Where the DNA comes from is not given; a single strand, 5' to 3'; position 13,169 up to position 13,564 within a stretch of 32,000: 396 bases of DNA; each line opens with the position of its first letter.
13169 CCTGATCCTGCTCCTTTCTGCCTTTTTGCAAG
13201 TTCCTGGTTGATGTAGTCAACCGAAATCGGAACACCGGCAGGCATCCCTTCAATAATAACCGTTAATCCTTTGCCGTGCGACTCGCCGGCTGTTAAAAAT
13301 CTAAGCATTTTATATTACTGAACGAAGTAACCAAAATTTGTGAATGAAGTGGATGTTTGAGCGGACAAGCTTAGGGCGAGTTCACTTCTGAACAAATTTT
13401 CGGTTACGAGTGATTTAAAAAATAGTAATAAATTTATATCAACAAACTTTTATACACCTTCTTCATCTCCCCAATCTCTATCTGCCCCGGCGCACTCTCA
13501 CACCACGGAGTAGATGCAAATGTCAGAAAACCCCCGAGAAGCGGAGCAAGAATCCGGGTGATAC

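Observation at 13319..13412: A diverged fourth copy in the aro operon keeps the fold through compensatory base changes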

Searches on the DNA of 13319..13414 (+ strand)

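Call 22: build_rna_model(alignment_id=A3, structure=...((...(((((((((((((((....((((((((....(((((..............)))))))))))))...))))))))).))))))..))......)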
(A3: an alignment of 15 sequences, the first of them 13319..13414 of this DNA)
Model R1 built from alignment A3 (15 sequences, 100 columns); structure: as given.
model positions 98; base pairs 30; branch points 0; effective number of sequences 1.45; information 0.59 bits per position. Calibrated on 0.2 Mb of random sequence (short: E-values are rough).
structure used (alignment columns):
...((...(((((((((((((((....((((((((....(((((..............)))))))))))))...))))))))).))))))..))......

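Call 23: search_with_rna_model(model_id=R1, sources=[window, L001, L002, L003, L004, L005, L008, L009, L010, L012, L014], max_evalue=10)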
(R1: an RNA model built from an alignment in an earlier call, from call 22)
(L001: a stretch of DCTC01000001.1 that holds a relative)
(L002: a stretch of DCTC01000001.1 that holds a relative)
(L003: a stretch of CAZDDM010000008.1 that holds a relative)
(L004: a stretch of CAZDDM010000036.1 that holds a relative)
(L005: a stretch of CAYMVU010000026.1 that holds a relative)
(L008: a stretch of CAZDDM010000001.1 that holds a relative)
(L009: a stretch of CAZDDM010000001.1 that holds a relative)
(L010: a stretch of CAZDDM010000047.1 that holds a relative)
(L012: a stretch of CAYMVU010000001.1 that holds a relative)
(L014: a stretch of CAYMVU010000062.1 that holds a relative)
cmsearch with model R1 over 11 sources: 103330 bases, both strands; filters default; matches with E-value up to 10: 36.
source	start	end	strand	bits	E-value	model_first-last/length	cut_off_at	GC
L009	4746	4843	-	110.1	5.7e-21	1-98/98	no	0.4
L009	1212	1309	+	108.4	1.4e-20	1-98/98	no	0.4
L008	7019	7116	+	106.4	3.5e-20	1-98/98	no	0.42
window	13319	13417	+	105.5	5.6e-20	1-98/98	no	0.39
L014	3534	3631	-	103.6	1.4e-19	1-98/98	no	0.43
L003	4500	4595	-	103.4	1.5e-19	1-98/98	no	0.43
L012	270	368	-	103.3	1.6e-19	1-98/98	no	0.37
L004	1190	1288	-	100.7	5.8e-19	1-98/98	no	0.39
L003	5868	5964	-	100.7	5.9e-19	1-98/98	no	0.45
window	7060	7155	+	98.5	1.7e-18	1-98/98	no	0.47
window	5692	5787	+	98.4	1.8e-18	1-98/98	no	0.5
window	8706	8801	+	97.8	2.5e-18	1-98/98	no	0.46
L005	1663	1760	+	95.1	9.3e-18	1-98/98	no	0.43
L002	1489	1583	+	77.8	4.4e-14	1-98/98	no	0.42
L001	1799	1894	-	76.2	9.9e-14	1-98/98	no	0.31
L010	4869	4959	+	54.9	3.3e-09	1-98/98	no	0.44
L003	7806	7897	-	48.9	6.6e-08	1-98/98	no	0.39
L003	2849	2940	-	47.8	1.1e-07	1-98/98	no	0.39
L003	5871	5965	+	31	0.00043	1-98/98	no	0.46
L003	4503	4596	+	29.6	0.00084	1-98/98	no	0.43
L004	1192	1289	+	23.5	0.017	1-98/98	no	0.4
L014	3536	3633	+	23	0.022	1-98/98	no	0.42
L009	4749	4844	+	22.4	0.029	1-98/98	no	0.4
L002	1487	1581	-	21.6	0.043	1-98/98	no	0.41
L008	7016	7113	-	20.9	0.06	1-98/98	no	0.43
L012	272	370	+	20.8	0.066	1-98/98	no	0.38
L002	1596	1693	-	18.4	0.21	1-98/98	no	0.43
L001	1809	1886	+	18.2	0.23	9-88/98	no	0.31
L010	4866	4956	-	17.4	0.35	1-98/98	no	0.44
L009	1211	1306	-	16.9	0.43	1-98/98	no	0.39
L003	7919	7952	-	16.4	0.55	63-98/98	5'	0.44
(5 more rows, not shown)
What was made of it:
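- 13319..13417 (+): Copy D, the finding: a complete type-1 element in the aroC|aroD gap, antisense to the operon. Model R1 scores it 105.5 bits, E = 5.6e-20 (call 23).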

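Call 36: search_with_rna_model(model_id=R1, sources=[L016, L017, L018, L019, L020], max_evalue=1)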
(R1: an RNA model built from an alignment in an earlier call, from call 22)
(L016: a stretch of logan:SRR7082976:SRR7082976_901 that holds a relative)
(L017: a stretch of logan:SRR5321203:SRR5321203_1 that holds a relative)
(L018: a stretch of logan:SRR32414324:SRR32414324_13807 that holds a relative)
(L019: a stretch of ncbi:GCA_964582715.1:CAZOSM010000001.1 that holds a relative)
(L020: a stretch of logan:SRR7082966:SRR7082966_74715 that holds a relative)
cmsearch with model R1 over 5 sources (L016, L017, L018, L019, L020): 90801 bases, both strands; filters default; matches with E-value up to 1: 2.
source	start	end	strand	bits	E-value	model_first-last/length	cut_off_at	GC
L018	15090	15181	-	56.6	1.3e-09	1-98/98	no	0.38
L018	16748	16840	-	46.1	2.3e-07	1-98/98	no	0.38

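Call 41: search_with_rna_model(model_id=R1, sources=[L021, L022, L023, L024, L025, L026, L027, L028, L029, L030, L031, L032, L033, L034, L035, L036, L037, L038, L039, L040, L041, L042, L043, L044, L045, L046, L047, L048, L049, L050, L051, L052, L053, L054, L055, L056, L057, L058, L059, L060, L061, L062, L063, L064, L065, L066, L067, L068, L069, L070, L071, L072, L073, L074, L075, L076, L077, L078, L079, L080, L081, L082, L083, L084, L085, L086, L087, L088, L089, L090, L091, L092, L093, L094, L095, L096, L097, L098, L099, L100], max_evalue=0.01)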
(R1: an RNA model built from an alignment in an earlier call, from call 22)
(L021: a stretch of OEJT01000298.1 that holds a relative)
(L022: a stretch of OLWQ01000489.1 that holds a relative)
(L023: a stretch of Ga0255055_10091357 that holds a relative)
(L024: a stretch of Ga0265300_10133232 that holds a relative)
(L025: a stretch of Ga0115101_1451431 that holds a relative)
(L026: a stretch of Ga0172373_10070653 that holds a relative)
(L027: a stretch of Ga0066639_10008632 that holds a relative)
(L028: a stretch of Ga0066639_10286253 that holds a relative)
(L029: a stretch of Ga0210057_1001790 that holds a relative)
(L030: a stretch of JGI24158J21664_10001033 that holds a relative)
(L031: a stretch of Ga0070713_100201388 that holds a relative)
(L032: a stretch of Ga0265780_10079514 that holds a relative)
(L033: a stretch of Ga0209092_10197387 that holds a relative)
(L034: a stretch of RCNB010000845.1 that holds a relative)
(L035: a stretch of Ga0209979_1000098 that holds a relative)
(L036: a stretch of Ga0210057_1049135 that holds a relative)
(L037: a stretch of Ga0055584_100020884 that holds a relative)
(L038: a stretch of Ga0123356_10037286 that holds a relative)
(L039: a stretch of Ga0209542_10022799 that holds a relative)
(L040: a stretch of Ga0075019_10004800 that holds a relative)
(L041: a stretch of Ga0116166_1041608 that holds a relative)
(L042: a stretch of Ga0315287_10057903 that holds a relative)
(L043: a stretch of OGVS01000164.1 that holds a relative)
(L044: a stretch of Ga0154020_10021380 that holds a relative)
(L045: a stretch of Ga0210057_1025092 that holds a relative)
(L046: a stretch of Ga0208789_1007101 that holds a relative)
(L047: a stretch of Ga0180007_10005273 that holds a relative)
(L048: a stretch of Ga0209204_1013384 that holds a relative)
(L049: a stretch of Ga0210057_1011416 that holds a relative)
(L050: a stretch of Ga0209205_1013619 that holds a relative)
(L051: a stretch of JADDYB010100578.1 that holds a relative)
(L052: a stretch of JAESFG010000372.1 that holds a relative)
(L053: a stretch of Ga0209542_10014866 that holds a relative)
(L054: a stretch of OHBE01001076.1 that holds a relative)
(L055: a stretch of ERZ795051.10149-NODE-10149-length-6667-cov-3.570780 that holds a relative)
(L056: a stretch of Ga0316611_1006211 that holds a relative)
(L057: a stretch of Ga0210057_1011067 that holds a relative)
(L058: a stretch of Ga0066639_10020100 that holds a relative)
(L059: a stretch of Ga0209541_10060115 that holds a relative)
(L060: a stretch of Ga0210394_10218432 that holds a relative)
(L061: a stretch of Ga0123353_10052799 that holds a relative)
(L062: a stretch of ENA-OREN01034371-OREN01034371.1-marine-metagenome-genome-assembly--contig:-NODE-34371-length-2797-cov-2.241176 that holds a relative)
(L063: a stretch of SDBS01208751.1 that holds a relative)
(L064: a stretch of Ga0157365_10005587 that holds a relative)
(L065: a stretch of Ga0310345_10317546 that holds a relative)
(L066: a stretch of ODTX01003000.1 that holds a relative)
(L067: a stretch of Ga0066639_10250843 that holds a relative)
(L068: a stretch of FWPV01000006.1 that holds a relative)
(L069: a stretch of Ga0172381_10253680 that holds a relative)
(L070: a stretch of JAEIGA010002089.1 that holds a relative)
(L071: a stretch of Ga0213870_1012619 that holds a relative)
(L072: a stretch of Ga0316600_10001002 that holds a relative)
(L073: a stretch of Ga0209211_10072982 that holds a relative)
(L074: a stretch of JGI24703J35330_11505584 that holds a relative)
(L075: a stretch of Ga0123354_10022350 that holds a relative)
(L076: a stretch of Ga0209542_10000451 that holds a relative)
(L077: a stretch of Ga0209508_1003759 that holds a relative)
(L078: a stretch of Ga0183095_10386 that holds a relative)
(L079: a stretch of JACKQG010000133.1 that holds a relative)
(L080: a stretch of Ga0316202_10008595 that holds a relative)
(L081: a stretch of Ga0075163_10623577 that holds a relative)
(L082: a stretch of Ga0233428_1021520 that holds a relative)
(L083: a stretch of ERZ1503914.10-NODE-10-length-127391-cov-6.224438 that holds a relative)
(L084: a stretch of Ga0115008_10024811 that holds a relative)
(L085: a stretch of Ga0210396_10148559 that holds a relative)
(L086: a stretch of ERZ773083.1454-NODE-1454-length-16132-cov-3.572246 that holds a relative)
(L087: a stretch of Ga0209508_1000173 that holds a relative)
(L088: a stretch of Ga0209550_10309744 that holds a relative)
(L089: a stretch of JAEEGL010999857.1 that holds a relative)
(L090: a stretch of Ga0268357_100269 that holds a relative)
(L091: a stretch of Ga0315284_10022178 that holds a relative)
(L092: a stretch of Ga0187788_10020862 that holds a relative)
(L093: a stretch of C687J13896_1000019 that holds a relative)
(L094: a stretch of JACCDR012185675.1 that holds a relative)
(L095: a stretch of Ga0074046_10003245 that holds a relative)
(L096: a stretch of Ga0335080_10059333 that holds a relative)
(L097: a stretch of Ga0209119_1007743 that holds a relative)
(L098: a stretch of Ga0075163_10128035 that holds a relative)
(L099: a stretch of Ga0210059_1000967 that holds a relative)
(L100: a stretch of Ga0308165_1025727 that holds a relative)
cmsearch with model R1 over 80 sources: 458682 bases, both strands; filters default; matches with E-value up to 0.01: 17.
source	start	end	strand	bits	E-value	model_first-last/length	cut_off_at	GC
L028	841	938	-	103.6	6.2e-19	1-98/98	no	0.43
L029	3252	3350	-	84.3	8.3e-15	1-98/98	no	0.38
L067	60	154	+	73.8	1.4e-12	1-98/98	no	0.43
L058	4376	4468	+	59.2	1.8e-09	1-98/98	no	0.31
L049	6008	6100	-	57.3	4.7e-09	1-98/98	no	0.33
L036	601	691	+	53.8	2.6e-08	1-98/98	no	0.34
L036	1579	1669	+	53.2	3.5e-08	1-98/98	no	0.35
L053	767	879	+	51.4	8.6e-08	1-98/98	no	0.37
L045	4171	4283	-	50.8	1.2e-07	1-98/98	no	0.39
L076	3522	3636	+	50.7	1.2e-07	1-98/98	no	0.35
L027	2718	2808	-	45.6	1.4e-06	1-98/98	no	0.36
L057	3440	3530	+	45.6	1.4e-06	1-98/98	no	0.36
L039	9221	9333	+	43.5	4.1e-06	1-98/98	no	0.36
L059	1792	1904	-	43.5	4.1e-06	1-98/98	no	0.36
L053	7302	7415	+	37.7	7.2e-05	1-98/98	no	0.37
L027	699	809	-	28.2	0.0076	1-98/98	no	0.43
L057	5439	5549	+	28.2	0.0076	1-98/98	no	0.43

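Call 47: search_with_rna_model(model_id=R1, sources=[window, L001, L002, L003, L004, L005, L008, L009, L010, L012, L014, L018, L027, L029, L036, L039, L045, L049, L053, L058, L067, L076], max_evalue=0.0001, make_alignment=true)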
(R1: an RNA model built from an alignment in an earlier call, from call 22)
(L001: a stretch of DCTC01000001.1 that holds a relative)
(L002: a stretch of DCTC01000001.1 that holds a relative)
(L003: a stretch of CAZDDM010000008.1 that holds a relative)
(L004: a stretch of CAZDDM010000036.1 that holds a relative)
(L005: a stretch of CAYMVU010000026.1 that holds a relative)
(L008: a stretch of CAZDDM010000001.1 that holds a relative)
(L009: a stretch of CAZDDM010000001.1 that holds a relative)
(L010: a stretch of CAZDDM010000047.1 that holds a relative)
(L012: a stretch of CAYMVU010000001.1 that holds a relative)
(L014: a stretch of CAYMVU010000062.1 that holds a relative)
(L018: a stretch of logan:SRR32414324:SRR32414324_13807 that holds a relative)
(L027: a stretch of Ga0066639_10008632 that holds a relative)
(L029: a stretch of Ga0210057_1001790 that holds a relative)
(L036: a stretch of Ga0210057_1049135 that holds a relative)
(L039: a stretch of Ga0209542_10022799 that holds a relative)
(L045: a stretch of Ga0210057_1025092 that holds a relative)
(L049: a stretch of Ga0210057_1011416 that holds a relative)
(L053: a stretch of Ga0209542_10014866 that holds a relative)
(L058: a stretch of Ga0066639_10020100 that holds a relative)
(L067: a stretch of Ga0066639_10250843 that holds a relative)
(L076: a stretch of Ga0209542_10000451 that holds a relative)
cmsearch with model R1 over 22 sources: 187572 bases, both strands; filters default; matches with E-value up to 0.0001: 33.
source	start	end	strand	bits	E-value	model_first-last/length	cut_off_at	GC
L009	4746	4843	-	110.1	1e-20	1-98/98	no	0.4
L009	1212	1309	+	108.4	2.5e-20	1-98/98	no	0.4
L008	7019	7116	+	106.4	6.3e-20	1-98/98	no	0.42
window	13319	13417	+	105.5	1e-19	1-98/98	no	0.39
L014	3534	3631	-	103.6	2.5e-19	1-98/98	no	0.43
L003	4500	4595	-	103.4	2.8e-19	1-98/98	no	0.43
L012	270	368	-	103.3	2.9e-19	1-98/98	no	0.37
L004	1190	1288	-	100.7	1.1e-18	1-98/98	no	0.39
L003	5868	5964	-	100.7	1.1e-18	1-98/98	no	0.45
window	7060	7155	+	98.5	3.1e-18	1-98/98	no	0.47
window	5692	5787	+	98.4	3.3e-18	1-98/98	no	0.5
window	8706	8801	+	97.8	4.5e-18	1-98/98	no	0.46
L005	1663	1760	+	95.1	1.7e-17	1-98/98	no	0.43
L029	3252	3350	-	84.3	3.4e-15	1-98/98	no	0.38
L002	1489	1583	+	77.8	8e-14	1-98/98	no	0.42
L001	1799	1894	-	76.2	1.8e-13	1-98/98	no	0.31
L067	60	154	+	73.8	5.8e-13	1-98/98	no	0.43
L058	4376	4468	+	59.2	7.5e-10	1-98/98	no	0.31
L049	6008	6100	-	57.3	1.9e-09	1-98/98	no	0.33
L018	15090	15181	-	56.6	2.7e-09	1-98/98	no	0.38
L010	4869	4959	+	54.9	6.1e-09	1-98/98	no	0.44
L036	601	691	+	53.8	1.1e-08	1-98/98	no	0.34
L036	1579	1669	+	53.2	1.4e-08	1-98/98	no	0.35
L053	767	879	+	51.4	3.5e-08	1-98/98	no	0.37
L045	4171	4283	-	50.8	4.7e-08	1-98/98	no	0.39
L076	3522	3636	+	50.7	4.9e-08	1-98/98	no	0.35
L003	7806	7897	-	48.9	1.2e-07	1-98/98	no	0.39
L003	2849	2940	-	47.8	2e-07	1-98/98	no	0.39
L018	16748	16840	-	46.1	4.8e-07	1-98/98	no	0.38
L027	2718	2808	-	45.6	5.9e-07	1-98/98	no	0.36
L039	9221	9333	+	43.5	1.7e-06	1-98/98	no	0.36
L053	7302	7415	+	37.7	2.9e-05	1-98/98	no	0.37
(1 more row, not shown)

Alignment A6: 33 matches aligned to the model, 162 columns, each read 5' to 3' on its own strand. Consensus structure (alignment columns), stored with it:
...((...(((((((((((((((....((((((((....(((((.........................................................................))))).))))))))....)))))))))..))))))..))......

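Call 55: search_dna_similar(query=window:13319-13412:+, collection=plasmids, mode=distant, max_evalue=0.01, max_rows=10)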
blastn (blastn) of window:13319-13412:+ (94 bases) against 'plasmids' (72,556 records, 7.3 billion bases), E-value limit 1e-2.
No match.
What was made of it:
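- Tried and rejected: No BLAST match in plasmids (call 55).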
